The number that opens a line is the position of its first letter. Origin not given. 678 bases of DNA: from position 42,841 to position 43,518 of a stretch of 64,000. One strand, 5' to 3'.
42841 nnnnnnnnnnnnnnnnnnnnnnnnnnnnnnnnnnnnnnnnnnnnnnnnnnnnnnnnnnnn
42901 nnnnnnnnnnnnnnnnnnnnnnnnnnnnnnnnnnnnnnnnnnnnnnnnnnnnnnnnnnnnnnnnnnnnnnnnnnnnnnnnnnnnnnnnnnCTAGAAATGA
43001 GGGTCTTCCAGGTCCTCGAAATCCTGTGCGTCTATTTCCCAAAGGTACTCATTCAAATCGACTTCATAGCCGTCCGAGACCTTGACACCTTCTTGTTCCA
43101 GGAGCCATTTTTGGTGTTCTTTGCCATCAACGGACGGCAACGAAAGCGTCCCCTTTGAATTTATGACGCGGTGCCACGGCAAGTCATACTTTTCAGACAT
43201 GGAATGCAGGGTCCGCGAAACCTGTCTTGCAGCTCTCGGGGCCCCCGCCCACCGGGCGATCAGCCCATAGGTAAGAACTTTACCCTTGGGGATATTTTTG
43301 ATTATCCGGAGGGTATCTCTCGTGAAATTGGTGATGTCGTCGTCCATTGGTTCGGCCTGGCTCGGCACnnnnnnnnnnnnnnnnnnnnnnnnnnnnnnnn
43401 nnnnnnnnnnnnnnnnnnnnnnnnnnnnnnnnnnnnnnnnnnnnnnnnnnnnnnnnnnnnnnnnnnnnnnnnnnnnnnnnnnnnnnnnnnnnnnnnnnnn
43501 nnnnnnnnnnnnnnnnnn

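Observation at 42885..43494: Reduced-GC ATL gene sandwiched between tRNA-Ala and a degenerate direct copy of its 3' half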

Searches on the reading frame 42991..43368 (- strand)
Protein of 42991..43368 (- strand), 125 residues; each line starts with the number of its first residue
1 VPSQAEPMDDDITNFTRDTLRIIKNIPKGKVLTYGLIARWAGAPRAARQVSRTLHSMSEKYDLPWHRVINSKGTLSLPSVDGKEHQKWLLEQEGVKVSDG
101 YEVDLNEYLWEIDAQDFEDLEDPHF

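Call 9: search_protein_families(library=pfam, proteins=[window:42991-43368:-])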
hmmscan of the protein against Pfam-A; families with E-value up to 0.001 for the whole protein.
window:42991-43368:- (125 aa): 1 family
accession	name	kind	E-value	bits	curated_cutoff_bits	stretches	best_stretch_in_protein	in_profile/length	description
PF01035.26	DNA_binding_1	-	9.5e-24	83.5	27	1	14-95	1-81/81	6-O-methylguanine DNA methyltransferase, DNA binding domain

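Call 10: find_homologous_proteins(query=window:42991-43368:-)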
Query window:42991-43368:- (125 aa): 809 proteins with E <= 0.001 among 813 candidates; the best 120 are listed.
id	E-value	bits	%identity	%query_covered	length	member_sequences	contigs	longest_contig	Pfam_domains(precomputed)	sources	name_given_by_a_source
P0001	1.2e-74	266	100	94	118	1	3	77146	PF01035.27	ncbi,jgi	jgi:methylated-DNA-protein-cysteine methyltransferase-like protein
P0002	3.7e-59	216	81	94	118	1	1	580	PF01035.27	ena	-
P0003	1.5e-57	211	80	94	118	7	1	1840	PF01035.27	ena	-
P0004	2.7e-56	207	82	89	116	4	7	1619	PF01035.27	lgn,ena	-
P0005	1.5e-55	204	77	92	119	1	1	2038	PF01035.27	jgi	jgi:methylated-DNA-protein-cysteine methyltransferase-like protein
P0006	4.5e-53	196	76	92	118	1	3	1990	PF01035.27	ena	-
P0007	6.1e-52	193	77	88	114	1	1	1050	PF01035.27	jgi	jgi:methylated-DNA-protein-cysteine methyltransferase-like protein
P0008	1.7e-51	191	76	89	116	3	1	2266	PF01035.27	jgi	jgi:methylated-DNA-protein-cysteine methyltransferase related protein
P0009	2.8e-51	191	75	89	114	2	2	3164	PF01035.27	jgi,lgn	-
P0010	2.9e-51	191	74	89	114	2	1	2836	PF01035.27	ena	-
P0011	4.2e-49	184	72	88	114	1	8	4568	PF01035.27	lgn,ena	-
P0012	3.7e-47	177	78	80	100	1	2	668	PF01035.27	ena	-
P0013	1.6e-46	175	70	86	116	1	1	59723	PF01035.27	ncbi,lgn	-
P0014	2.9e-46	174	73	90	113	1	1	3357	PF01035.27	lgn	-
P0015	3.1e-45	171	78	77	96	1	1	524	PF01035.27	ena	-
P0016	3.5e-44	168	74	80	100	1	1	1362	PF01035.27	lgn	-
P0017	1.1e-38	150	68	82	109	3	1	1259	PF01035.27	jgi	jgi:methylated-DNA-protein-cysteine methyltransferase-like protein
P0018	4.5e-38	148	62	88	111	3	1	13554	PF01035.27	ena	-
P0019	8.4e-38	147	68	78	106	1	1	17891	PF01035.27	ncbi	ncbi:MGMT family protein [Chloroflexota bacterium]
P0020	1.4e-37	146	67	79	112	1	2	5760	PF01035.27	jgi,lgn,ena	-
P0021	2.4e-37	146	59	84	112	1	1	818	PF01035.27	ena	-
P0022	4.4e-37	145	63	82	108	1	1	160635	PF01035.27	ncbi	ncbi:MGMT family protein [Chloroflexota bacterium]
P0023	6.7e-37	144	60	92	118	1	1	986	PF01035.27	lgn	-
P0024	7.0e-37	144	62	87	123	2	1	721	PF01035.27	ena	-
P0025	7.5e-37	144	66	82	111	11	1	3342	PF01035.27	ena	-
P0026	7.5e-37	144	63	87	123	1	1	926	PF01035.27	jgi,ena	-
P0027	1.0e-36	144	63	82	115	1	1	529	PF01035.27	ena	-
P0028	1.0e-36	144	67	80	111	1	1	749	PF01035.27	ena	-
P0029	1.1e-36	143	66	86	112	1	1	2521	PF01035.27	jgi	jgi:methylated-DNA-protein-cysteine methyltransferase-like protein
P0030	1.8e-36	143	63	87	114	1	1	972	PF01035.27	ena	-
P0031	1.9e-36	143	69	82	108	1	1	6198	PF01035.27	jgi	jgi:methylated-DNA-protein-cysteine methyltransferase-like protein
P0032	2.0e-36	143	61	88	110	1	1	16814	PF01035.27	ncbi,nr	ncbi:MAG: MGMT family protein [Candidatus Lokiarchaeota archaeon]|nr:MGMT family protein [Candidatus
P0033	2.0e-36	143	65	82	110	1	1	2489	PF01035.27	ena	-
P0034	2.1e-36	143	66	86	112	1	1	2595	PF01035.27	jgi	jgi:methylated-DNA-protein-cysteine methyltransferase-like protein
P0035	2.2e-36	142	59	88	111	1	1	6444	PF01035.27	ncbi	-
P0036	2.9e-36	142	62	87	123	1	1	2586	PF01035.27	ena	-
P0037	2.9e-36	142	62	87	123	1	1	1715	PF01035.27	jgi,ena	-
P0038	2.9e-36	142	63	82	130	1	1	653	PF01035.27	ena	-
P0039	3.3e-36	142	63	82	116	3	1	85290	PF01035.27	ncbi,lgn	-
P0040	3.5e-36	142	61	90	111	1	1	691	PF01035.27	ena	-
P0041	3.9e-36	142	64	82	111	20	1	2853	PF01035.27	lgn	-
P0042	4.3e-36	142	59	88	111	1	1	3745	PF01035.27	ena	-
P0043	4.6e-36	141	62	82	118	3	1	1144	PF01035.27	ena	-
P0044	5.5e-36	141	67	79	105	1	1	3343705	PF01035.27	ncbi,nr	ncbi:MAG: MGMT family protein [Promethearchaeota archaeon]|nr:MAG: MGMT family protein [Candidatus L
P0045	5.6e-36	141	62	82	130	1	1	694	PF01035.27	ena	-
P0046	6.0e-36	141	64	84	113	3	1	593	PF01035.27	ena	-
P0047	6.6e-36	141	61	84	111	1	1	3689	PF01035.27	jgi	-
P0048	6.9e-36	141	63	86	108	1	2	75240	PF01035.27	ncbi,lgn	ncbi:MAG: MGMT family protein [Promethearchaeota archaeon]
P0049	7.0e-36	141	64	82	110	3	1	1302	PF01035.27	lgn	-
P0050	7.3e-36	141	59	89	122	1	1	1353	PF01035.27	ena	-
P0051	7.5e-36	141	64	82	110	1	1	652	PF01035.27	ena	-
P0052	7.6e-36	141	61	87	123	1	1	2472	PF01035.27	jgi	jgi:methylated-DNA-protein-cysteine methyltransferase-like protein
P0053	7.6e-36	141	62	84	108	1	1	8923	PF01035.27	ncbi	ncbi:MAG: MGMT family protein [Promethearchaeota archaeon]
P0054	8.1e-36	141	62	86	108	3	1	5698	PF01035.27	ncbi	-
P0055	8.3e-36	141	59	88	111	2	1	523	PF01035.27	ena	-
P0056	8.6e-36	141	66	80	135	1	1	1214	PF01035.27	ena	-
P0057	9.3e-36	140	64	85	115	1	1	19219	PF01035.27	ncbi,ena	-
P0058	1.0e-35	140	65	82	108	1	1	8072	PF01035.27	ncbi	ncbi:MAG: MGMT family protein [Promethearchaeota archaeon]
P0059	1.0e-35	140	64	82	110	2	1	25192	PF01035.27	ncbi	-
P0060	1.2e-35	140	59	88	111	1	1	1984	PF01035.27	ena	-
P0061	1.6e-35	140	61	87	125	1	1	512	PF01035.27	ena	-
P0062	1.6e-35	140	59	88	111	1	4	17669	PF01035.27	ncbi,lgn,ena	-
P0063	1.7e-35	140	63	82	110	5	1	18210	PF01035.27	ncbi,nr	ncbi:MAG: DNA methyltransferase [Promethearchaeota archaeon Loki_b32]|nr:MAG: DNA methyltransferase 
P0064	1.8e-35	140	63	86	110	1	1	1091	PF01035.27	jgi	-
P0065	2.0e-35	139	64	82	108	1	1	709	PF01035.27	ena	-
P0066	2.3e-35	139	64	82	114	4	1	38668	PF01035.27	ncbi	-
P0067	2.3e-35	139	58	86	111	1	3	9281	PF01035.27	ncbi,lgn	-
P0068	2.5e-35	139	60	82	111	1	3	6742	PF01035.27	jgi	jgi:methylated-DNA-protein-cysteine methyltransferase-like protein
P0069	2.8e-35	139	59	88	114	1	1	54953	PF01035.27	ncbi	ncbi:MAG: MGMT family protein [Promethearchaeota archaeon]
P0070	3.1e-35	139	60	86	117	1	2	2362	PF01035.27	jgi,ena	jgi:methylated-DNA-protein-cysteine methyltransferase-like protein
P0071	3.1e-35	139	62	82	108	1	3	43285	PF01035.27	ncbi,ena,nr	ncbi:MAG: MGMT family protein [Candidatus Lokiarchaeota archaeon]|nr:MGMT family protein [Candidatus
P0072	3.9e-35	138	64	82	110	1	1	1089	PF01035.27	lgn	-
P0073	4.4e-35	138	62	82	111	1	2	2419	PF01035.27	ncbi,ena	ncbi:DNA base-flipping protein [subsurface metagenome]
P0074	5.3e-35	138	60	86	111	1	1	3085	PF01035.27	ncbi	-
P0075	5.4e-35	138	63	82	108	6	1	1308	PF01035.27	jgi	jgi:methylated-DNA-protein-cysteine methyltransferase-like protein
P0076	5.8e-35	138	66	82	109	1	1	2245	PF01035.27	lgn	-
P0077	6.0e-35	138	62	82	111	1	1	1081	PF01035.27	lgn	-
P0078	6.2e-35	138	63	82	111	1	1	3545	PF01035.27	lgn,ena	-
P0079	6.3e-35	138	64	82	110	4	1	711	PF01035.27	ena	-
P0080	6.3e-35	138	63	82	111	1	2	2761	PF01035.27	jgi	-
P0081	6.9e-35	138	61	86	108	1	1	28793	PF01035.27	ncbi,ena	ncbi:MAG: MGMT family protein [Promethearchaeota archaeon]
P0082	7.1e-35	138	63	82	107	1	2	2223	PF01035.27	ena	-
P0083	7.1e-35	138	63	82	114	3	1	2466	PF01035.27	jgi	-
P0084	7.2e-35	138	62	82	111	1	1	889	PF01035.27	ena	-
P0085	7.7e-35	137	62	82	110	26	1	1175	PF01035.27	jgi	-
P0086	8.4e-35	137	61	82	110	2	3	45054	PF01035.27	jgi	-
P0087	8.6e-35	137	60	86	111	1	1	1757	PF01035.27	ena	-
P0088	1.1e-34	137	63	82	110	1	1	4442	PF01035.27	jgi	jgi:methylated-DNA-protein-cysteine methyltransferase-like protein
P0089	1.1e-34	137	62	82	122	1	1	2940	PF01035.27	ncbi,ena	-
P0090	1.4e-34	137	62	82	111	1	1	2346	PF01035.27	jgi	-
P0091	1.5e-34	137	61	82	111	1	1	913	PF01035.27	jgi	-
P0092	1.7e-34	136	60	86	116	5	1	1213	PF01035.27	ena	-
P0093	2.2e-34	136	59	88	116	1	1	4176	PF01035.27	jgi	jgi:methylated-DNA-protein-cysteine methyltransferase related protein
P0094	2.2e-34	136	65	82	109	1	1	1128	PF01035.27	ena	-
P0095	2.3e-34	136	62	82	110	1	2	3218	PF01035.27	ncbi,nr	ncbi:MAG: MGMT family protein [Candidatus Lokiarchaeota archaeon]|nr:MGMT family protein [Candidatus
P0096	2.5e-34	136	66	77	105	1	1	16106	PF01035.27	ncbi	-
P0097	2.6e-34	136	61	84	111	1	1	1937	PF01035.27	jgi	jgi:methylated-DNA-protein-cysteine methyltransferase-like protein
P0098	2.6e-34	136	62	82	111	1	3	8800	PF01035.27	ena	-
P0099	2.6e-34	136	61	82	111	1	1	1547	PF01035.27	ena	-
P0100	2.7e-34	136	62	82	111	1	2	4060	PF01035.27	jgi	-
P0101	3.2e-34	135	60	86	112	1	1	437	PF01035.27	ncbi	-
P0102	3.2e-34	135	61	84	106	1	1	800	PF01035.27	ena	-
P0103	3.7e-34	135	61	82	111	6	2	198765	PF01035.27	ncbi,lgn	-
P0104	3.7e-34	135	62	82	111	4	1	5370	PF01035.27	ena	-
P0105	3.7e-34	135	62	82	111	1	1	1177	PF01035.27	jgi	-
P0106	3.7e-34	135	59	84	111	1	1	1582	PF01035.27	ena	-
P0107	4.5e-34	135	65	79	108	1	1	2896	PF01035.27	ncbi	-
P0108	4.8e-34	135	60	82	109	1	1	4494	PF01035.27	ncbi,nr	ncbi:MAG TPA: MGMT family protein [archaeon]|nr:MGMT family protein [archaeon]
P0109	5.2e-34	135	61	84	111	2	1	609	PF01035.27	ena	-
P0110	5.3e-34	135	59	87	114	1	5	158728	PF01035.27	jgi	jgi:methylated-DNA-protein-cysteine methyltransferase-like protein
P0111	7.0e-34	134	62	79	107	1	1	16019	PF01035.27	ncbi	ncbi:MAG: MGMT family protein [Promethearchaeota archaeon]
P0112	9.0e-34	134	61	86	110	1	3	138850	PF01035.27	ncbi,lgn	ncbi:MAG: MGMT family protein [Candidatus Hodarchaeota archaeon]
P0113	1.1e-33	134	60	82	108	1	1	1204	PF01035.27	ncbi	-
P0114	1.2e-33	134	62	82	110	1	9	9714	PF01035.27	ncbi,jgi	ncbi:MAG: MGMT family protein [Promethearchaeota archaeon]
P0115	1.2e-33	134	62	82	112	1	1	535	PF01035.27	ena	-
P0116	1.3e-33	133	59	86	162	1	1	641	PF01035.27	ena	-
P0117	1.4e-33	133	61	82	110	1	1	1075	PF01035.27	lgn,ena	-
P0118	1.4e-33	133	62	80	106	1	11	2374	PF01035.27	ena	-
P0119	1.7e-33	133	61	87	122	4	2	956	PF01035.27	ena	-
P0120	1.8e-33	133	61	82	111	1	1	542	PF01035.27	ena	-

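Call 12: find_encoding_contigs(protein=P0001, flank=3000, max_places=5)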
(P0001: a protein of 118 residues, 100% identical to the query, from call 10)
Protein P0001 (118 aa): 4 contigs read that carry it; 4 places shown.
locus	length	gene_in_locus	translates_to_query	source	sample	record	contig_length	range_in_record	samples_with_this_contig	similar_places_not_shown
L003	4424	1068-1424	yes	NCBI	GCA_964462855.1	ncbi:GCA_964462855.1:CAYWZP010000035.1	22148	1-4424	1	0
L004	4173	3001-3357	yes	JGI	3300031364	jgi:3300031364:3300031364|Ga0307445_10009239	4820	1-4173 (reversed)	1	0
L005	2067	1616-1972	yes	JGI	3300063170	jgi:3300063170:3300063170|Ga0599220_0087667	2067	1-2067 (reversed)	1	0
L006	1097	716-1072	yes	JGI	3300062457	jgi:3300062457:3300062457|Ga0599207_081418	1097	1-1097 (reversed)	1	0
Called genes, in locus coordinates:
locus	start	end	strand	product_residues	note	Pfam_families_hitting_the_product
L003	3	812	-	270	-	?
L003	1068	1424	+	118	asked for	PF01035:DNA_binding_1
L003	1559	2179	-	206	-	PF00881:Nitroreductase, PF14512:TM1586_NiRdase (faint)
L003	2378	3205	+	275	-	PF01149:Fapy_DNA_glyco (weak), PF06831:H2TH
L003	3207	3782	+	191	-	PF28474:DUF8412, PF13376:OmdA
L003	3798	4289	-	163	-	-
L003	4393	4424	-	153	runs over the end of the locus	-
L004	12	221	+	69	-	-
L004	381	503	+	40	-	PF01906:YbjQ_1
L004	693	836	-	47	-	PF18930:DUF5679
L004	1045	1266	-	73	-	PF03840:SecG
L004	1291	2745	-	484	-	PF02934:GatB_N, PF02637:GatB_Yqey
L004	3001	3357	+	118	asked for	PF01035:DNA_binding_1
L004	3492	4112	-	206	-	PF00881:Nitroreductase, PF14512:TM1586_NiRdase (faint)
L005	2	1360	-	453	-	?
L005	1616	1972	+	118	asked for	PF01035:DNA_binding_1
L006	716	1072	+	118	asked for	PF01035:DNA_binding_1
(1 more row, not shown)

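Call 13: find_encoding_contigs(protein=P0013, flank=5000, max_places=4)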
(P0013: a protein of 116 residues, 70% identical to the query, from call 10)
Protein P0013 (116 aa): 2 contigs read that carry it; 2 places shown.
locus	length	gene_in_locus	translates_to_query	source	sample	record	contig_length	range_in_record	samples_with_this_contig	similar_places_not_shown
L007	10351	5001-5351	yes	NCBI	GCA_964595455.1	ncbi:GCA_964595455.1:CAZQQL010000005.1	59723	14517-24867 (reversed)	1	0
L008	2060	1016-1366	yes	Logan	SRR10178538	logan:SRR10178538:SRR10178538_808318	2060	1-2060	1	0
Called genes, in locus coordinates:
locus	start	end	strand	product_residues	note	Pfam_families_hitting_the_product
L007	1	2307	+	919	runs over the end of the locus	PF05048:NosD, PF13229:Beta_helix, PF05048:NosD (weak), PF13229:Beta_helix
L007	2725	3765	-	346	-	PF00144:Beta-lactamase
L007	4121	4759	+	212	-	PF13238:AAA_18 (weak)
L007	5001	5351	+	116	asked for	PF01035:DNA_binding_1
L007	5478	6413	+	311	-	PF01047:MarR (faint), PF08279:HTH_11 (faint), PF12802:MarR_2 (faint), PF13404:HTH_AsnC-type, PF13412:HTH_24, PF09339:HTH_IclR (faint), PF13404:HTH_AsnC-type, PF13412:HTH_24, +4 more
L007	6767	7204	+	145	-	-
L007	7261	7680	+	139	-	-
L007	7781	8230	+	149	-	-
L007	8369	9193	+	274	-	-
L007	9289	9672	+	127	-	-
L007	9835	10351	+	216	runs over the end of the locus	PF02518:HATPase_c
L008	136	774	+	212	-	PF13238:AAA_18 (weak)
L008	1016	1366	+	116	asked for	PF01035:DNA_binding_1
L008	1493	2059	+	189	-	?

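Call 14: find_encoding_contigs(protein=P0011, flank=5000, max_places=6)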
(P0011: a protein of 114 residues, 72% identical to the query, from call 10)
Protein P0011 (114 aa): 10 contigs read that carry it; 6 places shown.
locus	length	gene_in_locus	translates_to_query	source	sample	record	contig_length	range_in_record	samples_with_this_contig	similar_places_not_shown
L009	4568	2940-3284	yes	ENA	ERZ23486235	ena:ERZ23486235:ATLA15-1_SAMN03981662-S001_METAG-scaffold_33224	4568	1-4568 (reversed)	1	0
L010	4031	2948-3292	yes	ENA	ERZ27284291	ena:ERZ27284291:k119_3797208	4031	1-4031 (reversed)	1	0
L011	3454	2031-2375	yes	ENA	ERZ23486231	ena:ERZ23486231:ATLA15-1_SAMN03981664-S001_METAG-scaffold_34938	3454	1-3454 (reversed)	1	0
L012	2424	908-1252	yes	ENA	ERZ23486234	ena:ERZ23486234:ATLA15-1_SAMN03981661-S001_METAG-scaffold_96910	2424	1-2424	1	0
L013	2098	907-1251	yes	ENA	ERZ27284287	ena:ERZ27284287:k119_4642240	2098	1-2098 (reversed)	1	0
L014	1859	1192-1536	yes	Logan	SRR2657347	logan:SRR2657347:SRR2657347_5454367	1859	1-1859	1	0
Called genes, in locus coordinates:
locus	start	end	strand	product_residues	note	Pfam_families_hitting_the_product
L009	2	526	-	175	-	?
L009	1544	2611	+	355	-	-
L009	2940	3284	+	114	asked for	PF01035:DNA_binding_1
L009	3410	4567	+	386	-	?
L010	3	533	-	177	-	?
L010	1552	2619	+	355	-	-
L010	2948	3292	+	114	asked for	PF01035:DNA_binding_1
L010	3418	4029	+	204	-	?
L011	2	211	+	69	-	?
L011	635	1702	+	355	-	-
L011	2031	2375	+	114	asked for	PF01035:DNA_binding_1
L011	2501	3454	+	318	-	?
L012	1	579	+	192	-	?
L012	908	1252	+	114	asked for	PF01035:DNA_binding_1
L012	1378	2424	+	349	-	?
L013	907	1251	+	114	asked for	PF01035:DNA_binding_1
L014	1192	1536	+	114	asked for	PF01035:DNA_binding_1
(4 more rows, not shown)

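Call 17: find_related_loci(query=P0001, collection=metagenome_contigs, flank=4000)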
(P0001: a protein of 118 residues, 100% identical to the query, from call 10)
Query P0001 (118 aa) in metagenome_contigs; peptide patterns used: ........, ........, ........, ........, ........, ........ (x = any residue, [..] = any of these).
600 stretches matched a pattern (row limit reached: there are more); 540 encode a relative of the query (tblastn E <= 1e-3); the best 80 are kept; 80 distinct loci.
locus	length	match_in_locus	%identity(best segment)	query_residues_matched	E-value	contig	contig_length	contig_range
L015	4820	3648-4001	100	1-118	2e-78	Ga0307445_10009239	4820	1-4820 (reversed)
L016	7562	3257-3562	65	6-107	8e-43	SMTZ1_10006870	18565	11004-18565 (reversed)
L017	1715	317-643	62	7-115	9e-43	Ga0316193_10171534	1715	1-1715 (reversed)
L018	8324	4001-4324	61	6-115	5e-42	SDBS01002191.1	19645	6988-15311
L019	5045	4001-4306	63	6-107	6e-42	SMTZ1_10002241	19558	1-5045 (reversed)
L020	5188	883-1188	62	6-107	2e-40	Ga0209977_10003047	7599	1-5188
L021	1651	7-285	68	15-107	6e-40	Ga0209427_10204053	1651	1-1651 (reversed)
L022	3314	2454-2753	63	8-107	1e-39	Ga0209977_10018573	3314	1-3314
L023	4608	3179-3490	62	6-109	1e-39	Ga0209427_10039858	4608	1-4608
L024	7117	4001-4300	62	8-107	2e-39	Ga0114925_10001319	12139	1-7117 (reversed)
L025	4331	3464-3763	62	8-107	4e-38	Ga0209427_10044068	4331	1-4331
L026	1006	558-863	61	6-107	2e-39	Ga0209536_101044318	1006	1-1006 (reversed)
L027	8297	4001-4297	61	5-103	6e-38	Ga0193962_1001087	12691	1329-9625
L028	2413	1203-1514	59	6-109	6e-38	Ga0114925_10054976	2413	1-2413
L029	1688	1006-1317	59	6-109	3e-38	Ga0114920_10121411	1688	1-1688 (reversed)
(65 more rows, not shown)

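Call 25: find_encoding_contigs(protein=P0003, flank=3000, max_places=3)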
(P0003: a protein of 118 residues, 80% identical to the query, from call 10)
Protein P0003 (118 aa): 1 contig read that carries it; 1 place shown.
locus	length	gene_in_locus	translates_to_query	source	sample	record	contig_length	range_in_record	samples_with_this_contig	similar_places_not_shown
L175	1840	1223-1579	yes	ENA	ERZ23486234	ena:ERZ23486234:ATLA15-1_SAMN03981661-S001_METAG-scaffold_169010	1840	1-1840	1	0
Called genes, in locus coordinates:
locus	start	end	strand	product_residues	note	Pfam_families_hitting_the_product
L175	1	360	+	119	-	?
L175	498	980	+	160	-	PF14106:DUF4279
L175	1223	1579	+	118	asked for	PF01035:DNA_binding_1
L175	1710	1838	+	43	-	?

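Call 26: find_encoding_contigs(protein=P0004, flank=3000, max_places=4)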
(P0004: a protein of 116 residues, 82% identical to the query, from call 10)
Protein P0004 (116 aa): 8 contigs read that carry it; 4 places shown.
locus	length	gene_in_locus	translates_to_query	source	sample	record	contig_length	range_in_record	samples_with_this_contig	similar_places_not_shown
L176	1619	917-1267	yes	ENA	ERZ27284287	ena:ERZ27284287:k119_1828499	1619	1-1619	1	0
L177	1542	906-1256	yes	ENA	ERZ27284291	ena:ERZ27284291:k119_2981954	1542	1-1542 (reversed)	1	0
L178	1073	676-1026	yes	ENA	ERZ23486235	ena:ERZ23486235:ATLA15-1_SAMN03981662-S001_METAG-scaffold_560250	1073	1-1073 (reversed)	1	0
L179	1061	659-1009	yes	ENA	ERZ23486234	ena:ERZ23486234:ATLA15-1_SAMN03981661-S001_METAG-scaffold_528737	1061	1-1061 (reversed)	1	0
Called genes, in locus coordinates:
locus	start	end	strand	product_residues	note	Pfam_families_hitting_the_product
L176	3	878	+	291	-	?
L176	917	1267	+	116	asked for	PF01035:DNA_binding_1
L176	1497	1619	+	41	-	?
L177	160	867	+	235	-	PF00702:Hydrolase, PF12710:HAD (weak), PF13419:HAD_2, PF13242:Hydrolase_like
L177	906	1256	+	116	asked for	PF01035:DNA_binding_1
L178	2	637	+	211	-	?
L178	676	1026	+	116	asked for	PF01035:DNA_binding_1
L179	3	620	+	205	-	?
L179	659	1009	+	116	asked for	PF01035:DNA_binding_1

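Call 27: find_encoding_contigs(protein=P0009, flank=3000, max_places=3)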
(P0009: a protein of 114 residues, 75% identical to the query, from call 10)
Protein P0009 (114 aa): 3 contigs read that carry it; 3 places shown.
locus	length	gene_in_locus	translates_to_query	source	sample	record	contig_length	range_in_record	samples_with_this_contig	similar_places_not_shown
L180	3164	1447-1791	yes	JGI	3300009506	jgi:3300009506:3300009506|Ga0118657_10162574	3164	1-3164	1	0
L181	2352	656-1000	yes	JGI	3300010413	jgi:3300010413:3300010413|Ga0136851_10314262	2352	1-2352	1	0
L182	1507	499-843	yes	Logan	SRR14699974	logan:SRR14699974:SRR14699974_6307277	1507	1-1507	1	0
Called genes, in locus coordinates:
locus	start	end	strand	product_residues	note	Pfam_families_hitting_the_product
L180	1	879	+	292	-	?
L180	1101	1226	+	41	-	-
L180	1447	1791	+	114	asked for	PF01035:DNA_binding_1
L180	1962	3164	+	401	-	?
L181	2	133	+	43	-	?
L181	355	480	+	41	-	-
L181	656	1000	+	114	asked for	PF01035:DNA_binding_1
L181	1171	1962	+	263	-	PF00884:Sulfatase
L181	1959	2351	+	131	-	?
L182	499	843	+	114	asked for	PF01035:DNA_binding_1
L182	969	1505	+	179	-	?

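Call 37: find_encoding_contigs(protein=P0005, flank=3000, max_places=3)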
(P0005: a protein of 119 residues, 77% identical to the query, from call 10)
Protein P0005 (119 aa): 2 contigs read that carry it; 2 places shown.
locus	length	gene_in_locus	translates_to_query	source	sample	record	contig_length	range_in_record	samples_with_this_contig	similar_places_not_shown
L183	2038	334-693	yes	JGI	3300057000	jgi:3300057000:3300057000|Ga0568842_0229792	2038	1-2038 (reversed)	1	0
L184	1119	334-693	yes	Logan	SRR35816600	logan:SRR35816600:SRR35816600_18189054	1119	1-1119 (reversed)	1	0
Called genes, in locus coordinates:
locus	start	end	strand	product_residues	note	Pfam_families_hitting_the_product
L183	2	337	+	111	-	?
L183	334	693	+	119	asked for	PF01035:DNA_binding_1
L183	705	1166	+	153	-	PF08433:KTI12, PF13671:AAA_33, PF13238:AAA_18 (weak)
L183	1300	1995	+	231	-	-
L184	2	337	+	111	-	?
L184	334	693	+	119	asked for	PF01035:DNA_binding_1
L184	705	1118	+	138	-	?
